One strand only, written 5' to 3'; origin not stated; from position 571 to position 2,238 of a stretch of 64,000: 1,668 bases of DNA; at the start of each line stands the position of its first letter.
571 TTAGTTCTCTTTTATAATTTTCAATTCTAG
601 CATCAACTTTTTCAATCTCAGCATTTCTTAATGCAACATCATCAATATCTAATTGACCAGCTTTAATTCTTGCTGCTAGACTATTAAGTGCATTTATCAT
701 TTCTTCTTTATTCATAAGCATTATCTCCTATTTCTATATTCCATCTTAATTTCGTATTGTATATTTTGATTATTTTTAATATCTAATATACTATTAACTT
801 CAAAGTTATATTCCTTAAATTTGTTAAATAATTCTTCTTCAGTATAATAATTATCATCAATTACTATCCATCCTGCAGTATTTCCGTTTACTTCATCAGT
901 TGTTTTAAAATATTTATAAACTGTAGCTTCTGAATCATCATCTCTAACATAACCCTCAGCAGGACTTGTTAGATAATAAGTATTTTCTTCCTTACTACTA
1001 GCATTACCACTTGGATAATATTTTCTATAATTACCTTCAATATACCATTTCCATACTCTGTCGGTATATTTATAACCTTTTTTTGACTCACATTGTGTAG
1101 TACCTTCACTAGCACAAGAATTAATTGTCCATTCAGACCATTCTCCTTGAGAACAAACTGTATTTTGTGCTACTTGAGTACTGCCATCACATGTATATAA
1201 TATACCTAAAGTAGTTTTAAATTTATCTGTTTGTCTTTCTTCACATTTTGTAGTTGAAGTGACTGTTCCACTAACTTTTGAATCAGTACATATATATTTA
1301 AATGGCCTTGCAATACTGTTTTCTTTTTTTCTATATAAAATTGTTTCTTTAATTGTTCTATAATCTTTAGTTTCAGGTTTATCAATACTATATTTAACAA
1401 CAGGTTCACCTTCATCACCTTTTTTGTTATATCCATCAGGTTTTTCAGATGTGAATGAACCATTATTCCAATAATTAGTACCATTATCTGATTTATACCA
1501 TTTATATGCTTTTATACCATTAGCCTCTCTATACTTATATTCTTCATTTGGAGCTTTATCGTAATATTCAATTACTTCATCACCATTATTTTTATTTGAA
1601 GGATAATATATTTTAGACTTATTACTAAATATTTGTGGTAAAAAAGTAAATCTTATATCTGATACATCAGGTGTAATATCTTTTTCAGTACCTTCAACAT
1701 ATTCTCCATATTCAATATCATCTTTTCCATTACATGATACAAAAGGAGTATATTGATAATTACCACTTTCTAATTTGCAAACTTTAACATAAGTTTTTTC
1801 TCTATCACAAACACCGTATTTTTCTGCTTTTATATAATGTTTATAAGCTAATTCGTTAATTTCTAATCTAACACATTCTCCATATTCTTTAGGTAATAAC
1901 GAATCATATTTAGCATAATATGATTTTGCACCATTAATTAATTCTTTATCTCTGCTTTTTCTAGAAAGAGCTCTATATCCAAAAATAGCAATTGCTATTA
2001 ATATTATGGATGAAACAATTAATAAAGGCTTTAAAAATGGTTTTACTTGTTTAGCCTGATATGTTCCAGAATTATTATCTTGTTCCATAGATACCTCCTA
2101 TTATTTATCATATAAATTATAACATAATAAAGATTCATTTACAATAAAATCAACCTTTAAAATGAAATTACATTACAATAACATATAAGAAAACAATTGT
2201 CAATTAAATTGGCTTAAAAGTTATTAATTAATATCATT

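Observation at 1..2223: Left-end cassette: Cys/Tyr-rich membrane-anchored surface protein with a WSEW (thrombospondin-type-1-like) motif, translationally coupled to a second coiled-coil protein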

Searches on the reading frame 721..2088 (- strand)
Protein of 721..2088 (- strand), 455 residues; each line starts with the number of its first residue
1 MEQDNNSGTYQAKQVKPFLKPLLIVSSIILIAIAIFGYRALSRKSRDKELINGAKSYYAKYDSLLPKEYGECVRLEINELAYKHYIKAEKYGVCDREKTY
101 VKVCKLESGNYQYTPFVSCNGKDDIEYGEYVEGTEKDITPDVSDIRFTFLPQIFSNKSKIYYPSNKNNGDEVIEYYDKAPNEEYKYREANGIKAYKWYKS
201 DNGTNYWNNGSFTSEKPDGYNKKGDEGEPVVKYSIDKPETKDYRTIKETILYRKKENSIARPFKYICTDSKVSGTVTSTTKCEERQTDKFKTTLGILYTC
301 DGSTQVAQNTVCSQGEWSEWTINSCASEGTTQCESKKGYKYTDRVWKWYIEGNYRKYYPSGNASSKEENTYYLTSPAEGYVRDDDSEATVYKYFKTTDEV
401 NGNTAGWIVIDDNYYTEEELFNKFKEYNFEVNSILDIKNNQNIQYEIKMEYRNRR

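Call 7: search_protein_families(library=pfam, proteins=[window:721-2088:-], max_evalue=1)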
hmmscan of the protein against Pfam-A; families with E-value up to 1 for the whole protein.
window:721-2088:- (455 aa): 1 family
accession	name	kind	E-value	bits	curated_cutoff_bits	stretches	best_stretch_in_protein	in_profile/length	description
PF06687.17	SUR7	-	0.4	10.7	29.6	1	22-126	7-90/201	SUR7/PalI family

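Call 8: search_protein_families(library=ncbifam, proteins=[window:721-2088:-], max_evalue=1)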
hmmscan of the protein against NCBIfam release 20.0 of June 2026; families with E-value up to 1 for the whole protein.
window:721-2088:- (455 aa): 2 families
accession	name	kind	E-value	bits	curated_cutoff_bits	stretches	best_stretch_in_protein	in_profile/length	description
NF004435.0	PRK05771.3-4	equivalog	0.0043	15.4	1410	1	55-105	272-322/701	V-type ATP synthase subunit I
NF045849.1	ICE_MMCAP2_0565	equivalog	0.065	12.9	40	1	13-49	11-47/80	Mbov_0395 family pilin-like conjugal transfer protein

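Call 10: find_homologous_proteins(query=window:721-2088:-)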
Query window:721-2088:- (455 aa): 101 proteins with E <= 0.001 among 3533 candidates.
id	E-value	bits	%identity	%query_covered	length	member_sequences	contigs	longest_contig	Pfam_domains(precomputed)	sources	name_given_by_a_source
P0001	0.0e+0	1033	100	100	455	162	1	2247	-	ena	-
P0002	3.3e-198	677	63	100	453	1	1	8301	-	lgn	-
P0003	1.0e-152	527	100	52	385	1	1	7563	-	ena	-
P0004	7.4e-147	508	49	100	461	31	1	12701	-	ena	-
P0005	1.6e-139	484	47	100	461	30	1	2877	-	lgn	-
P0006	2.4e-137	477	48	100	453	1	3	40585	-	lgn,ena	-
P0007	4.6e-128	446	45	100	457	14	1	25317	-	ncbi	ncbi:MAG: hypothetical protein RR500_01715 [Bacilli bacterium]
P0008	2.0e-120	421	46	92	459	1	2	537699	-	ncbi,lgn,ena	-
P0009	8.7e-119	416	44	100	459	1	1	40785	-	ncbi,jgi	-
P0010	6.8e-117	409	45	92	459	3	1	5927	-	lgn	-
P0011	1.7e-116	408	45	90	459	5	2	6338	-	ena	-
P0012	1.0e-113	399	41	95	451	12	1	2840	-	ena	-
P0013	1.2e-113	399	44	90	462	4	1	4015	-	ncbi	-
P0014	4.9e-113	397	43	92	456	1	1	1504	-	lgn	-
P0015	9.5e-111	389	45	89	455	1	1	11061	-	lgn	-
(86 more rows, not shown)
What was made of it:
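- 721..2088 (-): Gene A: 455-aa bitopic protein (short cytoplasmic N-terminus, TM helix, large extracytoplasmic body). 101 homologue clusters (call 10).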

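Call 12: find_encoding_contigs(protein=window:721-2088:-, flank=10000, max_places=6)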
Protein window:721-2088:- (455 aa): 23 contigs read that carry it; 6 places shown.
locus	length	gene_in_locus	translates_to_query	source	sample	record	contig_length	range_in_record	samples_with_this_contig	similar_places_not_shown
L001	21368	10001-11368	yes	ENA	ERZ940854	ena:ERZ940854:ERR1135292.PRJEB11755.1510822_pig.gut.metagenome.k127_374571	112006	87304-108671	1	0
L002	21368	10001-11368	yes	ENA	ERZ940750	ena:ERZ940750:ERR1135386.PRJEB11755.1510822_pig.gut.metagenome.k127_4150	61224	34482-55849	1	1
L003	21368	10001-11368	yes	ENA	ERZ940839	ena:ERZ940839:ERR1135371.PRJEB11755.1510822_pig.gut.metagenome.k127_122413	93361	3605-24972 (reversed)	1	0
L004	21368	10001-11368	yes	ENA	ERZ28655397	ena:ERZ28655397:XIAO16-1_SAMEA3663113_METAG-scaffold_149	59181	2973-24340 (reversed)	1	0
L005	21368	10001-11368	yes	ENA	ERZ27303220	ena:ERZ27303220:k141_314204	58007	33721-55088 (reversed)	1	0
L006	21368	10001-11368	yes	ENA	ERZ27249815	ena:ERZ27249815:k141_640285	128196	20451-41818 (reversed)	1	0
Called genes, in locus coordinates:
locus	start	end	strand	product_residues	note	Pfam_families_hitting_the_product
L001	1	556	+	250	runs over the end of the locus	PF00106:adh_short, PF01370:Epimerase (weak), PF08659:KR, PF13561:adh_short_C2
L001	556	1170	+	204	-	PF25087:GMPPB_C (weak), PF00132:Hexapep, PF24894:Hexapep_GlmU (weak), PF25247:LbH_GLGC (weak), PF25084:LbH_EIF2B, PF25087:GMPPB_C, PF00132:Hexapep, PF14602:Hexapep_2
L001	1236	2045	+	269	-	PF02463:SMC_N, PF13555:AAA_29 (weak), PF00005:ABC_tran, PF13304:AAA_21 (weak)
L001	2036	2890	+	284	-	PF02463:SMC_N, PF00005:ABC_tran, PF13555:AAA_29 (faint), PF13304:AAA_21 (weak)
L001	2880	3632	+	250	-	PF02361:CbiQ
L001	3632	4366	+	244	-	PF01416:PseudoU_synth_1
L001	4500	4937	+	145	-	PF00572:Ribosomal_L13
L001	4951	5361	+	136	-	PF00380:Ribosomal_S9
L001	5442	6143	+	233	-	PF02308:MgtC, PF21770:MgtC_SapB_C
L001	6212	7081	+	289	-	PF10672:Methyltrans_SAM, PF03602:Cons_hypoth95 (weak)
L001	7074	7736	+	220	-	PF00849:PseudoU_synth_2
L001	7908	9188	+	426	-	PF00860:Xan_ur_permease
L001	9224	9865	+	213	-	PF01520:Amidase_3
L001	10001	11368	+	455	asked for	-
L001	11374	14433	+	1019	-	-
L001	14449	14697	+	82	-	-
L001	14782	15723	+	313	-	PF07751:Abi_2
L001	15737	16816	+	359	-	PF00089:Trypsin, PF13365:Trypsin_2, PF13180:PDZ_2, PF17820:PDZ_6 (weak)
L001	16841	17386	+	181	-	PF14512:TM1586_NiRdase (faint), PF00881:Nitroreductase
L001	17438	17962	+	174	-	-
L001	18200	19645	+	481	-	PF06415:iPGM_N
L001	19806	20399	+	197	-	PF00857:Isochorismatase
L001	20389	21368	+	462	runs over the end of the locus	PF17767:NAPRTase_N, PF04095:NAPRTase, PF17956:NAPRTase_C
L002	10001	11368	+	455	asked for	-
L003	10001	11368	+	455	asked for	-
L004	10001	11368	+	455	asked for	-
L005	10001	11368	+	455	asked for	-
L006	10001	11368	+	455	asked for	-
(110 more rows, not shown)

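Call 18: search_protein_families(library=pfam, proteins=[L001:11374-14433:+, L001:14449-14697:+], max_evalue=1)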
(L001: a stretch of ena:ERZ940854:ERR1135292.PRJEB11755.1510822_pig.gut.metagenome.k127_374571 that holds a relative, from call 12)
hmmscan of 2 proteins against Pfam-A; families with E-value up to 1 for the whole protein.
L001:11374-14433:+ (1019 aa): 1 family
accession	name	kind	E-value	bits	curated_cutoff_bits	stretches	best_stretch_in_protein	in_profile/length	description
PF09716.15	ETRAMP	-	0.12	12.8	29.1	1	582-642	27-79/81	Malarial early transcribed membrane protein (ETRAMP)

L001:14449-14697:+ (82 aa): 1 family
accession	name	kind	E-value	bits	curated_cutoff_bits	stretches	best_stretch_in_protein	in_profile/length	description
PF06949.16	DUF1292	-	0.0036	18.6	24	1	15-63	6-56/75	Protein of unknown function (DUF1292)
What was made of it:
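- On DUF1292 (protein C; the gene lies beyond the window's left end): 18.6 bits, E 0.0036 for the window lineage (call 18).
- Closest known: DUF1292 / UPF0473. Different: All hits fall below the gathering score (18.6 against 24 bits for the window lineage; call 18).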

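Call 23: find_related_loci(query=A1, collection=genome_contigs, flank=8000)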
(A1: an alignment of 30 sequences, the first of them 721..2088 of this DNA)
Query A1 (455 aa) in genome_contigs; peptide patterns used: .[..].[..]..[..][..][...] (x = any residue, [..] = any of these).
43 stretches matched a pattern; 28 encode a relative of the query (tblastn E <= 1e-3); 28 distinct loci.
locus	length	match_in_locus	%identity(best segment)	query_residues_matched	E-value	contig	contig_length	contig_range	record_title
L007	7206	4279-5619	45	10-454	6e-124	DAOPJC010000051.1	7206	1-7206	MAG TPA_asm: Bacilli bacterium isolate AMR_MDS_3287 NODE_11025_length_7206_cov_6.638372, whole genome shotgun sequence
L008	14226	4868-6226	45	1-454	4e-121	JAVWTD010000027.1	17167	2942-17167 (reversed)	MAG: Bacilli bacterium isolate CGS3Y3-bin41 NODE_2382_length_17167_cov_14.408953, whole genome shotgun sequence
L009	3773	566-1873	42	18-454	2e-121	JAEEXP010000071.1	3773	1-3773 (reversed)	MAG: Bacillales bacterium isolate Tb.RUG.524 NODE_121719_length_3773_cov_0.944597, whole genome shotgun sequence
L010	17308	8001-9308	42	18-454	3e-118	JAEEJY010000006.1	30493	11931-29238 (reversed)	MAG: Bacillales bacterium isolate Tb.RUG.180 k141_1121494_flag=0_multi=17.0065_len=30493, whole genome shotgun sequence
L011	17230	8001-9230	45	48-455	9e-116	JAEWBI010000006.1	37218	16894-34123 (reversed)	MAG: Bacillota bacterium isolate OH_PBB_246 k127_1354642, whole genome shotgun sequence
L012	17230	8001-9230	45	48-455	4e-115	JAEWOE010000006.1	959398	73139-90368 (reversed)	MAG: Bacillota bacterium isolate OH_SBlB_51 k127_1115398, whole genome shotgun sequence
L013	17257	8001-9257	44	39-455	3e-112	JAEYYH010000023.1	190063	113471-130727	MAG: Bacillota bacterium isolate OH_CBlB_40 k127_2424008, whole genome shotgun sequence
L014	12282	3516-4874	40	13-454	4e-106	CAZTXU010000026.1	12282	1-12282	MAG TPA_asm: uncultured Muribaculaceae bacterium isolate binchicken_co370_82 genome assembly, contig: NODE_4871_length_1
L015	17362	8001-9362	41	13-454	1e-102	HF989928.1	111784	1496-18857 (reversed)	Acholeplasma sp. CAG:878 genomic scaffold, scf186, whole genome shotgun sequence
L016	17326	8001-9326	38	11-453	3e-89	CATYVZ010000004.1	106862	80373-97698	MAG TPA_asm: uncultured Bacilli bacterium isolate ERR9578307_bin.50_MetaWRAP_v1.3_MAG genome assembly, contig: ERZ185339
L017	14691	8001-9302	37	17-453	6e-88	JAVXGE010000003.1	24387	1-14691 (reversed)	MAG: Bacilli bacterium isolate CGS5Y3-bin84 NODE_1795_length_24387_cov_7.188887, whole genome shotgun sequence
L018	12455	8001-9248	39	39-453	1e-86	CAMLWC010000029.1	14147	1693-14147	MAG: uncultured Tenericutes bacterium isolate ERR4303194_bin.18_MetaWRAP_v1.1_MAG genome assembly, contig: NODE_3639_len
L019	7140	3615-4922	37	17-453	2e-85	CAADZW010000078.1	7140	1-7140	MAG TPA_asm: Bacilli bacterium, isolate HGM10873, WGS project CAADZW010000000 data, contig: ERS396376_74_k85_46527, whol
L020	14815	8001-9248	38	39-453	3e-85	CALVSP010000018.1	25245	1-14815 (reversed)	MAG: uncultured Bacilli bacterium isolate BRZ_AF__bin76 genome assembly, contig: BRZ_AF__NODE_2949_length_25245_cov_10.8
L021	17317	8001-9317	36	17-453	7e-85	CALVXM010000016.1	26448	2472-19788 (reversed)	MAG: uncultured Bacilli bacterium isolate BRZ_SN__bin108 genome assembly, contig: BRZ_SN__NODE_2289_length_26448_cov_7.6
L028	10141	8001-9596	27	20-455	2e-46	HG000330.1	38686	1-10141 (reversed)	Clostridium sp. CAG:1000 genomic scaffold, scf7, whole genome shotgun sequence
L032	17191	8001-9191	29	48-398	3e-35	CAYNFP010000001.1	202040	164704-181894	MAG TPA_asm: uncultured Muribaculaceae bacterium isolate SRP294416_co1_372 genome assembly, contig: NODE_23_length_20204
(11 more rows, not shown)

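Call 31: search_protein_families(library=pfam, alignment_id=A3, max_evalue=1)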
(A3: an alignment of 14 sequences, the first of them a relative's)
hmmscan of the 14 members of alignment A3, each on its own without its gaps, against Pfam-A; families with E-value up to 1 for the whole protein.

A. member 1, L001:14449-14694:+ (82 aa): 1 family
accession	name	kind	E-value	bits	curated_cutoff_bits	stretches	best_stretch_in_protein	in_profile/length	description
PF06949.16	DUF1292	-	0.0036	18.6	24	1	15-63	6-56/75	Protein of unknown function (DUF1292)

B. families by the number of members that match (of 14 scanned): 13 families
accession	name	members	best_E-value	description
PF06949.16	DUF1292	11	0.00065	Protein of unknown function (DUF1292)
PF23139.1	OB_YrrC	1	0.02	ATP-dependent DNA helicase YrrC, OB-fold domain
PF06794.17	UPF0270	1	0.028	Uncharacterised protein family (UPF0270)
PF23871.1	DUF7226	1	0.03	Domain of unknown function (DUF7226)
PF19807.5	DUF6290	1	0.046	Family of unknown function (DUF6290)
PF17191.10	RecG_wedge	1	0.073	RecG wedge domain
PF18530.7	Swi6_N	1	0.075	Swi6 N-terminal domain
PF17215.9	Rrp44_S1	1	0.1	S1 domain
PF11113.13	Phage_head_chap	1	0.12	Head assembly gene product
PF17830.6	STI1-HOP_DP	1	0.15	STI1/HOP, DP domain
PF20405.4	DUF6695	1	0.15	DUF6695 C-terminal domain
PF00116.26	COX2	1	0.19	Cytochrome C oxidase subunit II, periplasmic domain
PF19424.5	UNC80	1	0.3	Protein UNC80 central region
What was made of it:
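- On DUF1292 (protein C; the gene lies beyond the window's left end): 11 of 14 members give sub-threshold hits, best E 6.5e-4 (call 31).
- Closest known: DUF1292 / UPF0473. Same: 11 of 14 members give weak hits to PF06949 (best E 6.5e-4; call 31).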

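Call 32: predict_structure(alignment_id=A2)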
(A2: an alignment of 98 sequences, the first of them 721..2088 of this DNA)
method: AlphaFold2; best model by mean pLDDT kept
length: 455 residues; sequences in the alignment: 98
mean_pLDDT: 93.2   pTM: 0.71
mean pLDDT of the five models: 93.2, 93.1, 93.1, 92.6, 92.5
residues with pLDDT >= 90: 397; 70-90: 33; 50-70: 13; < 50: 12
segments of 3 or more residues with pLDDT < 50: 1-12
pLDDT, mean of each block of 10 residues (from residue 1): 44 61 87 73 76 98 97 97 95 94 98 96 92 97 98 97 96 97 94 97 95 95 97 98 98 97 97 96 96 97 96 95 96 98 98 96 94 98 98 96 91 95 97 97 97 95
secondary structure, 60 per line:
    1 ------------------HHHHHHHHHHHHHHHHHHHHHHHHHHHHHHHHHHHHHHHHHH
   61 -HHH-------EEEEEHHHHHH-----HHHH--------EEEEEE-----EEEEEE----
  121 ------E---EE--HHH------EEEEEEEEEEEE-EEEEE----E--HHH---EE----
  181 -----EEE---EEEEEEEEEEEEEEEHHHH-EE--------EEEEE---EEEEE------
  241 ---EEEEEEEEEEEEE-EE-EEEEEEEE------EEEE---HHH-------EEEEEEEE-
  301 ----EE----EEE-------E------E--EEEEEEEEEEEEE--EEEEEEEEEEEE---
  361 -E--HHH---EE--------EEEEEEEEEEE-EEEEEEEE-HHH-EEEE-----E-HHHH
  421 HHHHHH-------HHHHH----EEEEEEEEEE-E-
elements in order: H19-60 E72-76 H77-82 H88-91 E100-105 E111-116 E144-155 E157-161 E186-188 E192-206 H207-210 E222-226 E230-234 E244-256 E261-268 E275-278 E292-299 E311-313 E331-343 E346-357 E381-391 E393-400 E406-409 H417-426 H434-438 E443-452
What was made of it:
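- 721..2088 (-): AF2 pLDDT 93.2 (call 32).
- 1684..2034 (-): Pilin-like module of A (about residues 19-135): a long helix whose first half is the TM anchor, plus a small alpha/beta head with Cys72-Cys104 and Cys94-Cys119. AF2 helix 19-60 followed by strands (call 32).
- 724..873 (-): C-terminal beta-alpha-alpha-beta subdomain of A (residues 406-455). AF2 secondary structure (call 32).
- On Type IV pilin / prepilin: AF2 helix 19-60, then strands 72-76, 100-105 and 111-116, with pLDDT above 90 from residue 50 (call 32).
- The AF2 model has a helix at 19-60 followed by a small sheet (call 32).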

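Call 36: search_solved_structures(query=A2, max_evalue=10)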
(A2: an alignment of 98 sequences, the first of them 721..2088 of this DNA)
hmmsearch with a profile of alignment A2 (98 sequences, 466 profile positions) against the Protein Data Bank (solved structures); distinct sequences matched with E-value up to 10: 1.
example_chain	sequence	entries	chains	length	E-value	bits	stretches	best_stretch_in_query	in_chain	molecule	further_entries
6klu_B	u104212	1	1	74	0.6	12.1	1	410-448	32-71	Troponin T, cardiac muscle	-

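Call 37: fold_search(model_id=the predicted structure, library=pdb)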
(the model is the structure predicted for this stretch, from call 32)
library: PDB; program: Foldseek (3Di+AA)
matches with E <= 10: 391; with E <= 0.001: 0
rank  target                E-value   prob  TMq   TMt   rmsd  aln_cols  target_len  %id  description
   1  7vrp_B                4.3e-02  0.03  0.06  0.06  31.3       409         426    8  Structure of infectious bursal disease virus Gx strain (released 2022-03-30)
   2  3s7v_H                5.3e-02  0.05  0.06  0.09  28.2       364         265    8  Unassembled KI Polyomavirus VP1 Pentamer (released 2011-06-29)
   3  7vrn_I                6.8e-02  0.03  0.07  0.07  29.4       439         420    8  Structure of infectious bursal disease virus Gt strain (released 2022-03-30)
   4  4pcg_C                9.7e-02  0.05  0.07  0.10  28.2       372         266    6  Structure of Human Polyomavirus 6 (HPyV6) VP1 pentamer (released 2014-08-06)
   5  3s7v_A                1.1e-01  0.05  0.07  0.10  26.8       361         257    9  Unassembled KI Polyomavirus VP1 Pentamer (released 2011-06-29)
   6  3s7v_E                1.2e-01  0.03  0.06  0.09  27.0       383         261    8  Unassembled KI Polyomavirus VP1 Pentamer (released 2011-06-29)
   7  3s7v_J                1.3e-01  0.04  0.07  0.10  27.7       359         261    9  Unassembled KI Polyomavirus VP1 Pentamer (released 2011-06-29)
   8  3s7v_G                1.7e-01  0.04  0.07  0.10  27.5       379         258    8  Unassembled KI Polyomavirus VP1 Pentamer (released 2011-06-29)
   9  3s7v_B                1.8e-01  0.03  0.06  0.09  26.3       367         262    9  Unassembled KI Polyomavirus VP1 Pentamer (released 2011-06-29)
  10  3iys_F                2.0e-01  0.02  0.05  0.06  26.4       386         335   10  Homology model of avian polyomavirus asymmetric unit (released 2011-01-26)
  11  3s7v_F                2.4e-01  0.04  0.07  0.11  26.9       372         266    9  Unassembled KI Polyomavirus VP1 Pentamer (released 2011-06-29)
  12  7kdd_A                2.5e-01  0.01  0.05  0.04  36.8       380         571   12  HCMV postfusion gB in complex with SM5-1 Fab (released 2021-03-17)
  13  3s7v_D                2.7e-01  0.03  0.07  0.09  27.1       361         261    9  Unassembled KI Polyomavirus VP1 Pentamer (released 2011-06-29)
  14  2gum_B                2.7e-01  0.01  0.04  0.04  35.3       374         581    9  Crystal structure of the extracellular domain of glycoprotein B from Herpes Simplex Virus type I (released 2006-07-25)
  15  6esb_6                3.1e-01  0.02  0.06  0.07  25.9       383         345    8  BK polyomavirus + 20 mM GT1b oligosaccharide (released 2018-05-02)
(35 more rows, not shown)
